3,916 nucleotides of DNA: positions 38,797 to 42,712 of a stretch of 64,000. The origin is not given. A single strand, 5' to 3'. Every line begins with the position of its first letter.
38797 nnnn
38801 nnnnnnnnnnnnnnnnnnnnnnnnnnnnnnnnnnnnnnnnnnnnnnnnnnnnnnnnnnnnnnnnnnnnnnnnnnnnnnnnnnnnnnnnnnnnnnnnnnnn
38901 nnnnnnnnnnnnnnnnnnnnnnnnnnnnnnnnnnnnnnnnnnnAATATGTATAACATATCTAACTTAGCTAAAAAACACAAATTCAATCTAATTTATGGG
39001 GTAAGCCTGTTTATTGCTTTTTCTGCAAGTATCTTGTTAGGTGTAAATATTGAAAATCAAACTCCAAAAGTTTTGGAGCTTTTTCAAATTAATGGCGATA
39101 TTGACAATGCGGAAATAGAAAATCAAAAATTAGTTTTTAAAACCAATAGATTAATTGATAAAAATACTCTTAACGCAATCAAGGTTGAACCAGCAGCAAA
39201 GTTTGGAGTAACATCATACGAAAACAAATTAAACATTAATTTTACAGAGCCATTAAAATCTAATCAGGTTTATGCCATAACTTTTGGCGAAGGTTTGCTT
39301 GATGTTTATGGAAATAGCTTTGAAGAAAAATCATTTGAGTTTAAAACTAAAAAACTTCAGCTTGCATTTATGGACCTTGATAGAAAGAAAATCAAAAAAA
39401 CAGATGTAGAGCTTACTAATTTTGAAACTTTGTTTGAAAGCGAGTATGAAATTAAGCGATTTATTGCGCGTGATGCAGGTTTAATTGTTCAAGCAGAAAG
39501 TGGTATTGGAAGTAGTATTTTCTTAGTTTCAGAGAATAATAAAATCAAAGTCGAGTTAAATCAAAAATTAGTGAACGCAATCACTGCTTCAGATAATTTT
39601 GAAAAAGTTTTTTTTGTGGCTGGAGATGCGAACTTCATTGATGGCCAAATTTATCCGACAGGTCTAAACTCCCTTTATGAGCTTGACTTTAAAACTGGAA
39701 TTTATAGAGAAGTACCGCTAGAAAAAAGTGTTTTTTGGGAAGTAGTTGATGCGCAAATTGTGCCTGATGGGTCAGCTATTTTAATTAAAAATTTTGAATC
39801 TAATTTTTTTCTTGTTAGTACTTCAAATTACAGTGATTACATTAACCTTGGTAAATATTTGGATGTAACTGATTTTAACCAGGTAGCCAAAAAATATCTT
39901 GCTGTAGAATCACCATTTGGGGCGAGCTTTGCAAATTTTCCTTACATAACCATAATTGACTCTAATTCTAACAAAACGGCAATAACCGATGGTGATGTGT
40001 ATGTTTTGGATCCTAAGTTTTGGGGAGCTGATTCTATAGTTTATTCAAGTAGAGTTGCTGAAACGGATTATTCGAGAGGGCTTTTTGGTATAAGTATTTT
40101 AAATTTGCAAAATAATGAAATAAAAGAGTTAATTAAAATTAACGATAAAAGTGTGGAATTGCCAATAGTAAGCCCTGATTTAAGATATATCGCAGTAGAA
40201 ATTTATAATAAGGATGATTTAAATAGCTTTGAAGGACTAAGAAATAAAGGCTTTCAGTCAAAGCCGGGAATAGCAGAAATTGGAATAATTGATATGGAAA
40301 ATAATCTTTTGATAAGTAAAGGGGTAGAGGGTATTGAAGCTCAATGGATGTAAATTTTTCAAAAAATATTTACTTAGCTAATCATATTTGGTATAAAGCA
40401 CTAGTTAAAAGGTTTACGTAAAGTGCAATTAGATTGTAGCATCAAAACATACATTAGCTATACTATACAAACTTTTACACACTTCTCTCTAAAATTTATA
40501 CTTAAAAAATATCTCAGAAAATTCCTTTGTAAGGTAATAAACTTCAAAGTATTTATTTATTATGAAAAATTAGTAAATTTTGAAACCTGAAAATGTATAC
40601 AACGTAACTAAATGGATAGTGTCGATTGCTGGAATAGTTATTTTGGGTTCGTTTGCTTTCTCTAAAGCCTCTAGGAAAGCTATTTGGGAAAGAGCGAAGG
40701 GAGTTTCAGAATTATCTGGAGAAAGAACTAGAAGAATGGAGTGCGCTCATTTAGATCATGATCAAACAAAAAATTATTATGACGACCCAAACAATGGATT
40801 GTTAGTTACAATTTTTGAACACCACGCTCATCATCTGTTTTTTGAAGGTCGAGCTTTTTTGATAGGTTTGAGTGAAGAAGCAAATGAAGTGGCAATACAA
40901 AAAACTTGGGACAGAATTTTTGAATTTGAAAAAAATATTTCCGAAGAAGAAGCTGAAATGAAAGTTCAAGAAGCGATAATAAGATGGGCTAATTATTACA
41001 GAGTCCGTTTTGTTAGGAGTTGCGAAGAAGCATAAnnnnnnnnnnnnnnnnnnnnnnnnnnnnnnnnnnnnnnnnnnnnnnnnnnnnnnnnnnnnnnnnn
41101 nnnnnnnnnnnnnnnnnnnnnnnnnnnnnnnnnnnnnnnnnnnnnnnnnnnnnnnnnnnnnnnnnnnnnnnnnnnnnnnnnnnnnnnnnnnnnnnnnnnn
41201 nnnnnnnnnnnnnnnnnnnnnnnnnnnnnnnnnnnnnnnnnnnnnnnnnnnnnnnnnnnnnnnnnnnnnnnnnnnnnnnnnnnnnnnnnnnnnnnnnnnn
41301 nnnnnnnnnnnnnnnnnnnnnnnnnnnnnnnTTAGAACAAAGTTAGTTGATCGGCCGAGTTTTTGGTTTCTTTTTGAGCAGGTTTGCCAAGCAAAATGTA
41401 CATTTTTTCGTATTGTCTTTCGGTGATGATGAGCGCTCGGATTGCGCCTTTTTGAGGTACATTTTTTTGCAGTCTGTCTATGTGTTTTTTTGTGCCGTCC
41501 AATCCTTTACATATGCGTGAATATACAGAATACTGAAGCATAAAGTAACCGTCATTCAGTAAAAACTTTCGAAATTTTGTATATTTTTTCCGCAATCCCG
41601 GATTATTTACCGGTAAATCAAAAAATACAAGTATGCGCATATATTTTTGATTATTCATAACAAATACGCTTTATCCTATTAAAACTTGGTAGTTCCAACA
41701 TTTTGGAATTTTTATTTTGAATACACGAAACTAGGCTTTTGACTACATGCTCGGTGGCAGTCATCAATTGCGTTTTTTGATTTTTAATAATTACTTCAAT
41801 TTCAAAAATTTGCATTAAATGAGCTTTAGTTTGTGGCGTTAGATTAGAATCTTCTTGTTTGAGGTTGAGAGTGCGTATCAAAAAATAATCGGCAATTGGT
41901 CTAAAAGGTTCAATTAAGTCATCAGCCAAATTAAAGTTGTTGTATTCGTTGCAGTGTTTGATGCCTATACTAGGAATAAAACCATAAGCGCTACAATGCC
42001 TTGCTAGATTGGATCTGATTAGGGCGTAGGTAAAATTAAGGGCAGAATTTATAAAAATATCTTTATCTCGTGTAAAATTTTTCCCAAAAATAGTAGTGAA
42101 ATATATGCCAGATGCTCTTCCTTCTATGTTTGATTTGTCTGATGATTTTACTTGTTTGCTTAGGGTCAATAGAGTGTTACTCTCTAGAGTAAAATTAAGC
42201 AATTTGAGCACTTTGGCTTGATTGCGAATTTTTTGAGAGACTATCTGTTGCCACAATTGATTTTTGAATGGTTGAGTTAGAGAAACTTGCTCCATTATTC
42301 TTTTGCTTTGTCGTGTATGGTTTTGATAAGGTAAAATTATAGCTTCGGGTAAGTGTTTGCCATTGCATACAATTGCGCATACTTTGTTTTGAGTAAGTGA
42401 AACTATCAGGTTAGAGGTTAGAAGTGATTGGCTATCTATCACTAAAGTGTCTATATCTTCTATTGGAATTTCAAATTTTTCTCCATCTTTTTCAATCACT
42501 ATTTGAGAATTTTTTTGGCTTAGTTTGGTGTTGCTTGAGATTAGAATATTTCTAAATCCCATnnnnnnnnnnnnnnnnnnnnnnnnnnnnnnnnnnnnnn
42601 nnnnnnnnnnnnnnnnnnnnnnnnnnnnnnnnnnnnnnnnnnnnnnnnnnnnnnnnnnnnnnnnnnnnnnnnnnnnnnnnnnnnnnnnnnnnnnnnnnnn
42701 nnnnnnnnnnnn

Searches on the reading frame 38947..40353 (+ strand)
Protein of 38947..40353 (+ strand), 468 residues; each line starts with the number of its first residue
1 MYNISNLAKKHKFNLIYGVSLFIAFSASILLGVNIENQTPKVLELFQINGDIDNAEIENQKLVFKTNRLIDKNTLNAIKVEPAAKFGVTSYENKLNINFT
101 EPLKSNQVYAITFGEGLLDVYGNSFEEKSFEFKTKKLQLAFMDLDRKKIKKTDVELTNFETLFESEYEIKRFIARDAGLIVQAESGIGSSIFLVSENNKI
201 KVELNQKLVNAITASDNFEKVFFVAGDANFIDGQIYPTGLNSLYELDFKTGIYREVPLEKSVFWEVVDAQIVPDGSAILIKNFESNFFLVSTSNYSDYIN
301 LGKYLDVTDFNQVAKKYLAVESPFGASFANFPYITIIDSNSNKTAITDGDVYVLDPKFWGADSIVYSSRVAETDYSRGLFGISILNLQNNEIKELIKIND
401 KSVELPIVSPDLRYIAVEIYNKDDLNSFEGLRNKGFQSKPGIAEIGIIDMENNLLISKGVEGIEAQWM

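Call 58: search_protein_families(library=pfam, proteins=[window:38947-40353:+], max_evalue=0.01)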
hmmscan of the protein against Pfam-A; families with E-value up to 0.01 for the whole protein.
window:38947-40353:+ (468 aa): 1 family
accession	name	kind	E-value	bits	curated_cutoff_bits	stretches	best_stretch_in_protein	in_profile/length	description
PF13205.12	Big_5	-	1.8e-05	25.8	23.6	1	70-134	33-105/105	Bacterial Ig-like domain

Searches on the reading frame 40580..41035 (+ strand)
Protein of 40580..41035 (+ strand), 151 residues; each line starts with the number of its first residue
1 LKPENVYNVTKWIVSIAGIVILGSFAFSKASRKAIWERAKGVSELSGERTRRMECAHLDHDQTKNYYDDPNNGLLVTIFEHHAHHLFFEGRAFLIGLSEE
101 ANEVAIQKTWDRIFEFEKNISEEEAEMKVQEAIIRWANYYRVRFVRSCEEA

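Call 58: search_protein_families(library=pfam, proteins=[window:40580-41035:+], max_evalue=0.01)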
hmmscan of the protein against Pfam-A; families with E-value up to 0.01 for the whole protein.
window:40580-41035:+ (151 aa): 1 family
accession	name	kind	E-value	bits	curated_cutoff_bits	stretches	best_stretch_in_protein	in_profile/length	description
PF17633.7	DUF5514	-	0.0019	18.9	27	1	115-143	50-78/142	Family of unknown function (DUF5514)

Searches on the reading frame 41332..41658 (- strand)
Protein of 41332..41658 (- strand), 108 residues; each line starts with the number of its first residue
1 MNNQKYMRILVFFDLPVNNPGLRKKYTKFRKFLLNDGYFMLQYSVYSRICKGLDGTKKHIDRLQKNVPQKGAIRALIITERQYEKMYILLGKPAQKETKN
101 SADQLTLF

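Call 58: search_protein_families(library=pfam, proteins=[window:41332-41658:-], max_evalue=0.01)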
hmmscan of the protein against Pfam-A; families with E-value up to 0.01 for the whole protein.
window:41332-41658:- (108 aa): 1 family
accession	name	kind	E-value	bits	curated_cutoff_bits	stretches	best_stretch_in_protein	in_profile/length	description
PF09827.14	CRISPR_Cas2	-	1.9e-16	60.5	23.8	1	7-86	1-74/74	CRISPR associated protein Cas2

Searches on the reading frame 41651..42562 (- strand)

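Call 58: search_protein_families(library=pfam, proteins=[window:41651-42562:-], max_evalue=0.01)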
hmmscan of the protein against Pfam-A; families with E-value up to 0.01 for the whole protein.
window:41651-42562:- (303 aa): 1 family
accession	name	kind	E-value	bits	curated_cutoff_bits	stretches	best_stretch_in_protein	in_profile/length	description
PF01867.21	Cas_Cas1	-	1.5e-30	106.8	22.3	1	8-238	4-256/283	CRISPR associated protein Cas1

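Call 61: search_protein_families(library=ncbifam, proteins=[window:41651-42562:-], max_evalue=0.001)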
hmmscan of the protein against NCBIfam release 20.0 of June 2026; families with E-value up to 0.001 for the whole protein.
window:41651-42562:- (303 aa): 8 families
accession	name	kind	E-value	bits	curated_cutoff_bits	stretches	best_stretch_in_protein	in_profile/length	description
TIGR03639.1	cas1_NMENI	exception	1.7e-85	286.7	120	1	3-278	1-278/278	type II CRISPR-associated endonuclease Cas1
TIGR00287.1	cas1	equivalog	1.1e-26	93.7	71.7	1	10-273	7-296/327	CRISPR-associated endonuclease Cas1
NF049935.1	cas4g_cas1g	exception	2.6e-17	62.5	560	1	10-236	222-472/546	CRISPR-associated endonuclease Cas4g/Cas1g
TIGR04093.1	cas1_CYANO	exception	2e-16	59.8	385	1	18-235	16-259/334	type I-D CRISPR-associated endonuclease Cas1d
TIGR04329.1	cas1_PREFRAN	exception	1.5e-12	47.2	300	1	8-239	12-257/317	type V CRISPR-associated endonuclease Cas1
TIGR03640.1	cas1_DVULG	exception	5e-11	42.4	385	1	10-236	11-266/340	type I-C CRISPR-associated endonuclease Cas1c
TIGR03641.1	cas1_HMARI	exception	5.3e-11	42.4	304.1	1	5-265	2-280/324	type I-B CRISPR-associated endonuclease Cas1b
TIGR03983.1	cas1_MYXAN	equivalog_domain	8.7e-09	34.8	358.05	1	14-239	23-275/347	type I-MYXAN CRISPR-associated endonuclease Cas1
